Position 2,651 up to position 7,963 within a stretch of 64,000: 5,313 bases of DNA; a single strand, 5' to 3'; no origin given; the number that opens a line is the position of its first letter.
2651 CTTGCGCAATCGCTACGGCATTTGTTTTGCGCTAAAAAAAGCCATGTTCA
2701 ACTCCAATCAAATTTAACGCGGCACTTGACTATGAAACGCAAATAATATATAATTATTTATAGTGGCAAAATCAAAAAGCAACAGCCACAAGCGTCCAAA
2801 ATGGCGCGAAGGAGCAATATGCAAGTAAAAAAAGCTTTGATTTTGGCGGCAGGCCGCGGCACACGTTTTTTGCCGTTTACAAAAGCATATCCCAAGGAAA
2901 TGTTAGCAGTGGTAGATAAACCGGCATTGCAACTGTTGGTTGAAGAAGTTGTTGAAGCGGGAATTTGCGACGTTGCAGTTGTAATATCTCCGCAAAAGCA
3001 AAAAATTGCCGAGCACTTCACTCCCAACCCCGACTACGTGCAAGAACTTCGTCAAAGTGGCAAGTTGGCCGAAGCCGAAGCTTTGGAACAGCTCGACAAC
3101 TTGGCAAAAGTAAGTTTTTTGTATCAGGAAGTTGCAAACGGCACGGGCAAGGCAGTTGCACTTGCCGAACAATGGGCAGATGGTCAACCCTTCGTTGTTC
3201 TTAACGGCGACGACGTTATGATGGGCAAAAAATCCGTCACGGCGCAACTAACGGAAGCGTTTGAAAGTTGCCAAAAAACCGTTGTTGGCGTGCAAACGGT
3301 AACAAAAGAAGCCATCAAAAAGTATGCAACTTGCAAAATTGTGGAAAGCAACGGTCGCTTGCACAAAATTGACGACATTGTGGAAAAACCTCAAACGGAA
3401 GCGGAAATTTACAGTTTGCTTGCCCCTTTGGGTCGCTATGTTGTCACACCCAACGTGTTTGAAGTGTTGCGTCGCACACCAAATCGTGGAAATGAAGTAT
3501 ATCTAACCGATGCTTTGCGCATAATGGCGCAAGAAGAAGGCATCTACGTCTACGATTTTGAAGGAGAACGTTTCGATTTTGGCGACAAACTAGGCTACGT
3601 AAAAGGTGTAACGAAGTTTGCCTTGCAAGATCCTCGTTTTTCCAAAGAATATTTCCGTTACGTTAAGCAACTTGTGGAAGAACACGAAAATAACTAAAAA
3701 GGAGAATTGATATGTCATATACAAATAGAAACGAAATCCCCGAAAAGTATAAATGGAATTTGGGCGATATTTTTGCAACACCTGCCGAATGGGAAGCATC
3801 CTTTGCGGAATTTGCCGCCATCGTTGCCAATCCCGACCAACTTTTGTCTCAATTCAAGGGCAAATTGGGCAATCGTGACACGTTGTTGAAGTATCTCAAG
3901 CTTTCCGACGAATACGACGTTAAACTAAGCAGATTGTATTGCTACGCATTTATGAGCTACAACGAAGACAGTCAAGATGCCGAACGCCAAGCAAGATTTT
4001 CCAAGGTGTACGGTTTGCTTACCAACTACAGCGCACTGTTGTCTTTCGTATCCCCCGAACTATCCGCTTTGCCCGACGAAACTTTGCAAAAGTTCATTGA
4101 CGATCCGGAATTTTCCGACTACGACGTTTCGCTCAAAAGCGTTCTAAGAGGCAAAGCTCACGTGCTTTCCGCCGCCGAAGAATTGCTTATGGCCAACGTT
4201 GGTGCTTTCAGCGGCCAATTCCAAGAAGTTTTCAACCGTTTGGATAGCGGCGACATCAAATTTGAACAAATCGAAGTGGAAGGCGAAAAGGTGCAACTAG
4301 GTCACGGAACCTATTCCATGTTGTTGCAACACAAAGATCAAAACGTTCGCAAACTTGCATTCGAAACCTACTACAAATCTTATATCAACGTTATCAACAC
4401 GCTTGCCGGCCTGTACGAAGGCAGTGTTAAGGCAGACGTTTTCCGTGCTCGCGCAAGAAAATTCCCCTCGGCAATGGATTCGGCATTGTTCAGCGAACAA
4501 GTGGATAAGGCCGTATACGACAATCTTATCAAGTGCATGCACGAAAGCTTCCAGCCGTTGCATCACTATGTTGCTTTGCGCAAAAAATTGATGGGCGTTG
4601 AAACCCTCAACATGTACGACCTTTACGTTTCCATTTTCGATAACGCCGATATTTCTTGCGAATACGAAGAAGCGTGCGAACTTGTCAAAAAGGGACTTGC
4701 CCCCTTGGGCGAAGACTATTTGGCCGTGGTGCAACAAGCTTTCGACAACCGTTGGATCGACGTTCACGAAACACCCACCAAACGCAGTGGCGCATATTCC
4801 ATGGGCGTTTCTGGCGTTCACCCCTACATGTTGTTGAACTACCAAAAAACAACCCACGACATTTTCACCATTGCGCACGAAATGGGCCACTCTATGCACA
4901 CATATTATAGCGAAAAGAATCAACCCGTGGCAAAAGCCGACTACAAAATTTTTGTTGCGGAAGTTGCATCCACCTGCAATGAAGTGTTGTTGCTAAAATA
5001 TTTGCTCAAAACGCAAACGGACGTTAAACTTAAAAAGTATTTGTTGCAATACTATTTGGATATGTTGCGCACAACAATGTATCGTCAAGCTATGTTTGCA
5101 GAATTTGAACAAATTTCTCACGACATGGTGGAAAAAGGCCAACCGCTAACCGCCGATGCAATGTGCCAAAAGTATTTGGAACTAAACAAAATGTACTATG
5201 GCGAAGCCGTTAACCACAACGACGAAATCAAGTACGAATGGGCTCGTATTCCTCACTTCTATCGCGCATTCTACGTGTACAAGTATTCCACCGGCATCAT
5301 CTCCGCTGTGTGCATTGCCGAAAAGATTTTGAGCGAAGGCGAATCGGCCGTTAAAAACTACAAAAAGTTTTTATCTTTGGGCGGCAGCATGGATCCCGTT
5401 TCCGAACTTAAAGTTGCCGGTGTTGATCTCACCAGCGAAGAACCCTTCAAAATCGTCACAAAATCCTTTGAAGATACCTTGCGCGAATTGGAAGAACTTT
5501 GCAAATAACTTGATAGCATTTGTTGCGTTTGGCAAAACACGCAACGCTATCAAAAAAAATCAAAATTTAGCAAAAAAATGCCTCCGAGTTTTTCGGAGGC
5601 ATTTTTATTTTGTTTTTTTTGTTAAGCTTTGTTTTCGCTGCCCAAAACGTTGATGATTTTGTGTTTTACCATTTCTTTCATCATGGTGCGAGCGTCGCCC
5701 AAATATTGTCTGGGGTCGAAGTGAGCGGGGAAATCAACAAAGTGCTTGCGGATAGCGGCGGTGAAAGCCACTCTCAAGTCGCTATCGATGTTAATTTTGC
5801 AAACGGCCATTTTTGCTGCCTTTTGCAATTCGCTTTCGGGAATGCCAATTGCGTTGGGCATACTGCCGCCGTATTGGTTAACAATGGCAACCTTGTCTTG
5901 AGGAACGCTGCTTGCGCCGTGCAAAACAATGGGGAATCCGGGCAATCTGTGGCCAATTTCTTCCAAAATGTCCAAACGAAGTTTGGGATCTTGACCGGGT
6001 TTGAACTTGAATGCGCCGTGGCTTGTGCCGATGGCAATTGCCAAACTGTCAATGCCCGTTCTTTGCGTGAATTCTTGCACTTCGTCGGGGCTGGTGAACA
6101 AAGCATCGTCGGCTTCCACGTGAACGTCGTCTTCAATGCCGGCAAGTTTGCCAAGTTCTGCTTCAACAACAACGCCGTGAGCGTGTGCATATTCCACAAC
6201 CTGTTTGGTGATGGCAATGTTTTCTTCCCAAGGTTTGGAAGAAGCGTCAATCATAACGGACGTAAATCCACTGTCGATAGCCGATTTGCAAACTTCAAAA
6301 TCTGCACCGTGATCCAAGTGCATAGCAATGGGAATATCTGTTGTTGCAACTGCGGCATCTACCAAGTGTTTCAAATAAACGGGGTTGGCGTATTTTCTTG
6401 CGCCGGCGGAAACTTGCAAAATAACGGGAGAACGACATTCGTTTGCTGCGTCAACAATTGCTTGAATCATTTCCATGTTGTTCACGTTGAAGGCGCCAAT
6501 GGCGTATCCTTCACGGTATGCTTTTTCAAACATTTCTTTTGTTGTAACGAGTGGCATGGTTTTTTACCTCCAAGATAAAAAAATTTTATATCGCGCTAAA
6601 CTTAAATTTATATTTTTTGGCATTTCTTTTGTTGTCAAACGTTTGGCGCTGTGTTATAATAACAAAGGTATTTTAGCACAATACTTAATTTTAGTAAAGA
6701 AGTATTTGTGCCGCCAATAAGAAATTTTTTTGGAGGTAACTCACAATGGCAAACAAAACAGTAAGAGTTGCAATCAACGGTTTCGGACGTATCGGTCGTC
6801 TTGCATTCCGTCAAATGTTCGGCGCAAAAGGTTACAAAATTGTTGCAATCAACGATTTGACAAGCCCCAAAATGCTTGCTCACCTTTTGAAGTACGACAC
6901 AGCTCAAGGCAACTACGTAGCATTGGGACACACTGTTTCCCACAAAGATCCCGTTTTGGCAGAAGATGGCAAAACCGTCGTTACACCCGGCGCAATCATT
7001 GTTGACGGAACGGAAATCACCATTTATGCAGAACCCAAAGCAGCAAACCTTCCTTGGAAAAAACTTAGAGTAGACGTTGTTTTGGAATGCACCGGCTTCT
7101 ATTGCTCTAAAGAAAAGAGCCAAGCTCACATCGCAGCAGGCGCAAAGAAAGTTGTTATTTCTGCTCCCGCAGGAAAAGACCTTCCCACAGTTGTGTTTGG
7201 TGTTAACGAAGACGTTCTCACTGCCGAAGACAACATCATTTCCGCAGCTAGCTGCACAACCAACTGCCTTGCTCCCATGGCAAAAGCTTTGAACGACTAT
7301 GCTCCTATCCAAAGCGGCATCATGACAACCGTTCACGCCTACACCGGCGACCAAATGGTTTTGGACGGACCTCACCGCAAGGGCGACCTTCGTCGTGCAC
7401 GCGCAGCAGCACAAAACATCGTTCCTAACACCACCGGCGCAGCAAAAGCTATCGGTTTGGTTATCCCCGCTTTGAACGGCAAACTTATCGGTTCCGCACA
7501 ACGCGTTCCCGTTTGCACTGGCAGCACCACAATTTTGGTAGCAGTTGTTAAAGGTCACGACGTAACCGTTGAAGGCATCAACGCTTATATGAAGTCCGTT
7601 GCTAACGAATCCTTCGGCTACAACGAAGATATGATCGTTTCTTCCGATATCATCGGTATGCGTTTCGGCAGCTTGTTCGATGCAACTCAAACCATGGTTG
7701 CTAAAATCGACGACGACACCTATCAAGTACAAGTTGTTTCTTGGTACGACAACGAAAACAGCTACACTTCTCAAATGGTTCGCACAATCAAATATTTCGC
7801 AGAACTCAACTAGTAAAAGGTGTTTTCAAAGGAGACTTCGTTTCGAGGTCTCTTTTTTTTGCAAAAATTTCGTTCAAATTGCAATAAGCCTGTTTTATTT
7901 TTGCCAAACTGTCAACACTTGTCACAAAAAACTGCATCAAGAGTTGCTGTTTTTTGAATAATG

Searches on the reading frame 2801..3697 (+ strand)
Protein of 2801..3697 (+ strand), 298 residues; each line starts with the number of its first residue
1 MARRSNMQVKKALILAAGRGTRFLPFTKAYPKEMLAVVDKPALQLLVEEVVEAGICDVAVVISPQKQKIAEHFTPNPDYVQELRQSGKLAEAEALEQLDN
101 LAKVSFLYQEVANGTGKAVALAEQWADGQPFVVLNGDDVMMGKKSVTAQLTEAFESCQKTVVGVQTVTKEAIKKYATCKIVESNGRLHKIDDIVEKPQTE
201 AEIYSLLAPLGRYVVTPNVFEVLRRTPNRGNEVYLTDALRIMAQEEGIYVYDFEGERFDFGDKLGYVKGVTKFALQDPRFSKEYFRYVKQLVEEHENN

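Call 68: search_protein_families(library=pfam, proteins=[window:2801-3697:+], max_evalue=0.00001)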
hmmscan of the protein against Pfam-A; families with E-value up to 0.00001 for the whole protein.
window:2801-3697:+ (298 aa): 2 families
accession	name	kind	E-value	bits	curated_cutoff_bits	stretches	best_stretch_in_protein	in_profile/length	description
PF00483.29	NTP_transferase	-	1.3e-23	84.3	21.2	1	11-261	1-230/245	Nucleotidyl transferase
PF12804.13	NTP_transf_3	-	3.6e-08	34.2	27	1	12-163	1-120/160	MobA-like NTP transferase domain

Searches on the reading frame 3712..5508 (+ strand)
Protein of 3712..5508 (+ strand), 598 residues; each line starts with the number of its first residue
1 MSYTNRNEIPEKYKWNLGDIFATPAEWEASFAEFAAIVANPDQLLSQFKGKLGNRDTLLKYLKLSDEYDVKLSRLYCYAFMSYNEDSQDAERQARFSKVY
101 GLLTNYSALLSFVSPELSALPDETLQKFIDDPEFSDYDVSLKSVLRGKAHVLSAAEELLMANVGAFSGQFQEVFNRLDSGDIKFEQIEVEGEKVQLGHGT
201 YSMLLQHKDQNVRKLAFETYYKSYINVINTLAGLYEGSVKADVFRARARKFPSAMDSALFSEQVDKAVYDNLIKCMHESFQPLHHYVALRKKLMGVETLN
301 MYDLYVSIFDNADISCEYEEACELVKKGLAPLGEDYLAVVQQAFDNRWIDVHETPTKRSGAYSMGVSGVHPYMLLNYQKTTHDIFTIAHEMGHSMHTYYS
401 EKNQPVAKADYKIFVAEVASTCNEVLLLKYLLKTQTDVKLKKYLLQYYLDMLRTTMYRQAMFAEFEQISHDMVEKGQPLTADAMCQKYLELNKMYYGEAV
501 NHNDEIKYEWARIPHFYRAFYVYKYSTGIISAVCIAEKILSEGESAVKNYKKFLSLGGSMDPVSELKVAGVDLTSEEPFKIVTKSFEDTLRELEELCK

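Call 68: search_protein_families(library=pfam, proteins=[window:3712-5508:+], max_evalue=0.00001)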
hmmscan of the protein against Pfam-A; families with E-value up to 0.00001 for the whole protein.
window:3712-5508:+ (598 aa): 2 families
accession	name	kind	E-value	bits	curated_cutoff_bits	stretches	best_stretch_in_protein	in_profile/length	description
PF01432.26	Peptidase_M3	-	1.4e-72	246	27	1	204-580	2-452/457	Peptidase family M3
PF08439.15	Peptidase_M3_N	-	1.2e-15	57.9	25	1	116-184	1-70/70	Oligopeptidase F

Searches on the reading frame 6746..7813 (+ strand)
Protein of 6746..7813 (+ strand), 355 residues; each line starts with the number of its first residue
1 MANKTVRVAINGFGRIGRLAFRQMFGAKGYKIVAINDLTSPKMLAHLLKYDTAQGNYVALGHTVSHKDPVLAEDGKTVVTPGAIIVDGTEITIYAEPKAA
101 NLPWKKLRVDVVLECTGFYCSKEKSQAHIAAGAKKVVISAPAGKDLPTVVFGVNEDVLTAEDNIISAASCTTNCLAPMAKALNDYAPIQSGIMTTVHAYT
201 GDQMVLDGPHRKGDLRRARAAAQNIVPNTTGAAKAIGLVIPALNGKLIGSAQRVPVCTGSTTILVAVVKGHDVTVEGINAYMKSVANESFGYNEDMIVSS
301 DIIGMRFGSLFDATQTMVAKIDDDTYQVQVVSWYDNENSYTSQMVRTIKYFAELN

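Call 68: search_protein_families(library=pfam, proteins=[window:6746-7813:+], max_evalue=0.00001)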
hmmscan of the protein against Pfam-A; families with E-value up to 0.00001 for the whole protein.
window:6746-7813:+ (355 aa): 2 families
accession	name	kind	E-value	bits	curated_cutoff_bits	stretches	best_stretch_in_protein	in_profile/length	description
PF02800.25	Gp_dh_C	-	4.1e-50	169.9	24.4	1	175-334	1-158/158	Glyceraldehyde 3-phosphate dehydrogenase, C-terminal domain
PF00044.30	Gp_dh_N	-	4.7e-30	104.3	31.7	1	6-121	1-100/101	Glyceraldehyde 3-phosphate dehydrogenase, NAD binding domain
